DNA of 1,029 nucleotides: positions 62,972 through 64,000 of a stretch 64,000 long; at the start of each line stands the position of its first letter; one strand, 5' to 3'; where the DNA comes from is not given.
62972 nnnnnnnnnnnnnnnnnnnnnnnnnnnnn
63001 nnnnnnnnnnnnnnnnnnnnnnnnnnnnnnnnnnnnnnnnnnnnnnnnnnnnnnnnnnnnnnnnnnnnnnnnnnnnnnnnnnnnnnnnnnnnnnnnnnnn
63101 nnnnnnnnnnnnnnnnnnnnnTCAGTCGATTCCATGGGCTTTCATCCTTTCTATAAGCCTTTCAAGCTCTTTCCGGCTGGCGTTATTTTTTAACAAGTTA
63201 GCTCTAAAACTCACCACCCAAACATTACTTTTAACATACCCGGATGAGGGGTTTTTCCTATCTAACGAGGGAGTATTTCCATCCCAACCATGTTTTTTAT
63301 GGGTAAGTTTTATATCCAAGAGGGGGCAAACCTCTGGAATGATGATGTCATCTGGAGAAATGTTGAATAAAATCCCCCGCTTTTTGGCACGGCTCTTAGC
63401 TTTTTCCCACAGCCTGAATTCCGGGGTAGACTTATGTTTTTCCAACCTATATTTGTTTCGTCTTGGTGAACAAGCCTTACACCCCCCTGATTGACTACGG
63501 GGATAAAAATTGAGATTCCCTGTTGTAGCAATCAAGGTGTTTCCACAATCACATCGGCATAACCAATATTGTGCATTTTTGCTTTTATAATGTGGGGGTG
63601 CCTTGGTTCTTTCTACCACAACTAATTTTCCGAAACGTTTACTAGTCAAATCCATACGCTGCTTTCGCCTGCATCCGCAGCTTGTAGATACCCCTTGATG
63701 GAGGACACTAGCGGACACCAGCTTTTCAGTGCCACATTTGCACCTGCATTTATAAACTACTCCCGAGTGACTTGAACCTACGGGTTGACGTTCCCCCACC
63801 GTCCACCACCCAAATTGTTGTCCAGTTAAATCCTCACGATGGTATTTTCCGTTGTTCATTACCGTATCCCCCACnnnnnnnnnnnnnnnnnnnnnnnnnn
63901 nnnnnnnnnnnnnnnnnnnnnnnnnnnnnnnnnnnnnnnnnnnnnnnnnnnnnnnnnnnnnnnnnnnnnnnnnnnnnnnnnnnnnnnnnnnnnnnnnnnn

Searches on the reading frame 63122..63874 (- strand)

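Call 34: search_protein_families(library=phrogs, proteins=[window:63122-63874:-], max_evalue=0.001)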
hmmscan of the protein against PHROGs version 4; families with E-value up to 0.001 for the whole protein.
window:63122-63874:- (250 aa): 8 families
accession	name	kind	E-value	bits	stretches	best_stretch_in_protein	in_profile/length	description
phrog_3322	-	DNA, RNA and nucleotide metabolism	3.6e-32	112.4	1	132-247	28-151/162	endonuclease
phrog_374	-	DNA, RNA and nucleotide metabolism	3.3e-29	103.2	2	70-232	191-354/617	HNH endonuclease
phrog_1035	-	DNA, RNA and nucleotide metabolism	3.6e-17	64.1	1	43-244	7-225/271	endonuclease VII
phrog_3118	-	DNA, RNA and nucleotide metabolism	1.8e-09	38.5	1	157-242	19-109/287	HNH endonuclease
phrog_18493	-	unknown function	8.3e-07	30.1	0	70-158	54-134/136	-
phrog_27240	-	unknown function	1.6e-06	29.5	0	18-79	9-66/132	-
phrog_22195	-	unknown function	3.7e-05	24.5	0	69-122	3-48/148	-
phrog_1400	-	moron, auxiliary metabolic gene and host takeover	7.2e-05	23.8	1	157-245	14-102/251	Srd anti-sigma factor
